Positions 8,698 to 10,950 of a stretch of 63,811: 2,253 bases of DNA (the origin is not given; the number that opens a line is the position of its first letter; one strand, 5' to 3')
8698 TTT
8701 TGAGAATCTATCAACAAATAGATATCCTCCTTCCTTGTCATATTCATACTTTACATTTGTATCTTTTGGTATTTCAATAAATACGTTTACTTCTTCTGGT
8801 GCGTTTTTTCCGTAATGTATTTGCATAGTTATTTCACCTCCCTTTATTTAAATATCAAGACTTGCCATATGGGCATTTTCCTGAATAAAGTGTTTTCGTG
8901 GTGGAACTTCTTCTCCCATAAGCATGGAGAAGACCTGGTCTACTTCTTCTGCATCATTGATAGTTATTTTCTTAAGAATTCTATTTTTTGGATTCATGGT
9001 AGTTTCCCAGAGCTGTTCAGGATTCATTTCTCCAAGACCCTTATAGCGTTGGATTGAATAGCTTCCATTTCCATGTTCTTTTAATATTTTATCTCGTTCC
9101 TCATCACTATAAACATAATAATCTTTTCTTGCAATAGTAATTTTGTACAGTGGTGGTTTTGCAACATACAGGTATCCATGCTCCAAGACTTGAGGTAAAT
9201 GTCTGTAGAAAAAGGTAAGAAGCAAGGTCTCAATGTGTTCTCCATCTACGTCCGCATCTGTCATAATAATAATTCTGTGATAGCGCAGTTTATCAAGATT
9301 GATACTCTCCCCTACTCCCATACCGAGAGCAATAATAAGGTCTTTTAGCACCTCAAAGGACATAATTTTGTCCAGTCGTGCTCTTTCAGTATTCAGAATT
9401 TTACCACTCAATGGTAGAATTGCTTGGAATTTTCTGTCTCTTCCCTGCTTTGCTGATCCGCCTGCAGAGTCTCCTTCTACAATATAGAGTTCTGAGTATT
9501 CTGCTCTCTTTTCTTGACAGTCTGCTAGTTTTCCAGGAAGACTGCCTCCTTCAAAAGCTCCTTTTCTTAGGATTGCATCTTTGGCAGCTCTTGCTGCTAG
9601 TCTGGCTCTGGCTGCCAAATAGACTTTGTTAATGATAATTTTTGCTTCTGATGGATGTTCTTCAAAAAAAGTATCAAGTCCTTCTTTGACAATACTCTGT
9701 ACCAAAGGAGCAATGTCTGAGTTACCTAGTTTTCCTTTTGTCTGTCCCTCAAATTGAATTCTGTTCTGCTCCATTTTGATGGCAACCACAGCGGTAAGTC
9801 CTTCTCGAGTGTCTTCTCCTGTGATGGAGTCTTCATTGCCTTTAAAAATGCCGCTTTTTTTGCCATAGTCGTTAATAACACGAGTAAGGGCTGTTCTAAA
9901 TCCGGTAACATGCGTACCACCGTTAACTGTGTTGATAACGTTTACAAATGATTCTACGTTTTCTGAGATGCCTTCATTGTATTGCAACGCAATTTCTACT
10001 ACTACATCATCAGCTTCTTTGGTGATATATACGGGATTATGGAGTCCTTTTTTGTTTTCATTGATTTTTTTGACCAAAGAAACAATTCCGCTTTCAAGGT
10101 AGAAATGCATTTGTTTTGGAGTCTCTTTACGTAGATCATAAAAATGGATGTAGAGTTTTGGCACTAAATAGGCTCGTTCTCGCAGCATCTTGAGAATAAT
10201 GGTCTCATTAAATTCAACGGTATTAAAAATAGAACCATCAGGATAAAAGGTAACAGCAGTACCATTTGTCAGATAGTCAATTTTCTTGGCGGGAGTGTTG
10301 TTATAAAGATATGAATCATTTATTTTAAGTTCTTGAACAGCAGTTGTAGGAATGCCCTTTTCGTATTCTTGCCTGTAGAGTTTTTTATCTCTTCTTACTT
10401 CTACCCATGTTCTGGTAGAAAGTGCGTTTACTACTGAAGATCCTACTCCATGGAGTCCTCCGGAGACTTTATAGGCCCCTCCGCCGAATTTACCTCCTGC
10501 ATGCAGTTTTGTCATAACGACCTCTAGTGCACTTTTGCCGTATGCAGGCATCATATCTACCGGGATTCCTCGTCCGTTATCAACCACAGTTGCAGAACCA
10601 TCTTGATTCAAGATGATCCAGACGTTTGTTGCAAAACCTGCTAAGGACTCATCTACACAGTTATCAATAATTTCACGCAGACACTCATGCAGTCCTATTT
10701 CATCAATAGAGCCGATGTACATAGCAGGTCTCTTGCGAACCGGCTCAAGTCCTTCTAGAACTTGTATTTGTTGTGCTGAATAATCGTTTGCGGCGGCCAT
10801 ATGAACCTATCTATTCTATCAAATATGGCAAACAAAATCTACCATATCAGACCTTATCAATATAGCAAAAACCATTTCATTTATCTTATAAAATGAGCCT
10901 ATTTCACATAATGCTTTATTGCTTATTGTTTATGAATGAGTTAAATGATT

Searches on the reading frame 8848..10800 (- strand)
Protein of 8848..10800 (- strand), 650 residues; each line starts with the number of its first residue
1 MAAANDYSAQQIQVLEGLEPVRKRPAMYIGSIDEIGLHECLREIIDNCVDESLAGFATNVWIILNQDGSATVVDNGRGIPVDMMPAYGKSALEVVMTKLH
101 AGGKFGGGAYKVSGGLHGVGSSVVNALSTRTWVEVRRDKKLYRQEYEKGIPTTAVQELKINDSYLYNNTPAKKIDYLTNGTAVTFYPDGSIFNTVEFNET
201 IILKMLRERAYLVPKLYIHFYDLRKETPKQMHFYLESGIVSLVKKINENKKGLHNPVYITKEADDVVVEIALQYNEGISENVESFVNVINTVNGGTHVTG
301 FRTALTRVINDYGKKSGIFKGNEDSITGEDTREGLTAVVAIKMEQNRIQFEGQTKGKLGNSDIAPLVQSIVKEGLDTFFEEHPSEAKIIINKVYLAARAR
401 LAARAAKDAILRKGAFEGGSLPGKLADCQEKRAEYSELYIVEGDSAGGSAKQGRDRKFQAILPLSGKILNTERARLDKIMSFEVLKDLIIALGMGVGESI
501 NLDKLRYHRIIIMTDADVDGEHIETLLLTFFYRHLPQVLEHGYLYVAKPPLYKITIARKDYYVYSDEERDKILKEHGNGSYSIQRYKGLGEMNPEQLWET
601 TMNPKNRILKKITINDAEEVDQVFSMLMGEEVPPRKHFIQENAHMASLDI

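Call 36: search_protein_families(library=pfam, proteins=[window:8848-10800:-], max_evalue=0.001)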
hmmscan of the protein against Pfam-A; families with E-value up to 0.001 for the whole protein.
window:8848-10800:- (650 aa): 4 families
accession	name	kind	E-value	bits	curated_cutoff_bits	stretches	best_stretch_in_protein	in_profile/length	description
PF00204.31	DNA_gyraseB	-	1.7e-55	187.6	27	1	238-408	1-172/173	DNA gyrase B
PF00986.26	DNA_gyraseB_C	-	4.3e-31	107.3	29.8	1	579-640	2-63/63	DNA gyrase B subunit, carboxyl terminus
PF01751.28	Toprim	-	1.4e-19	70.5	23.1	1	437-547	1-94/96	Toprim domain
PF02518.31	HATPase_c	-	1.6e-13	51.5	26.4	1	33-131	2-91/111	Histidine kinase-, DNA gyrase B-, and HSP90-like ATPase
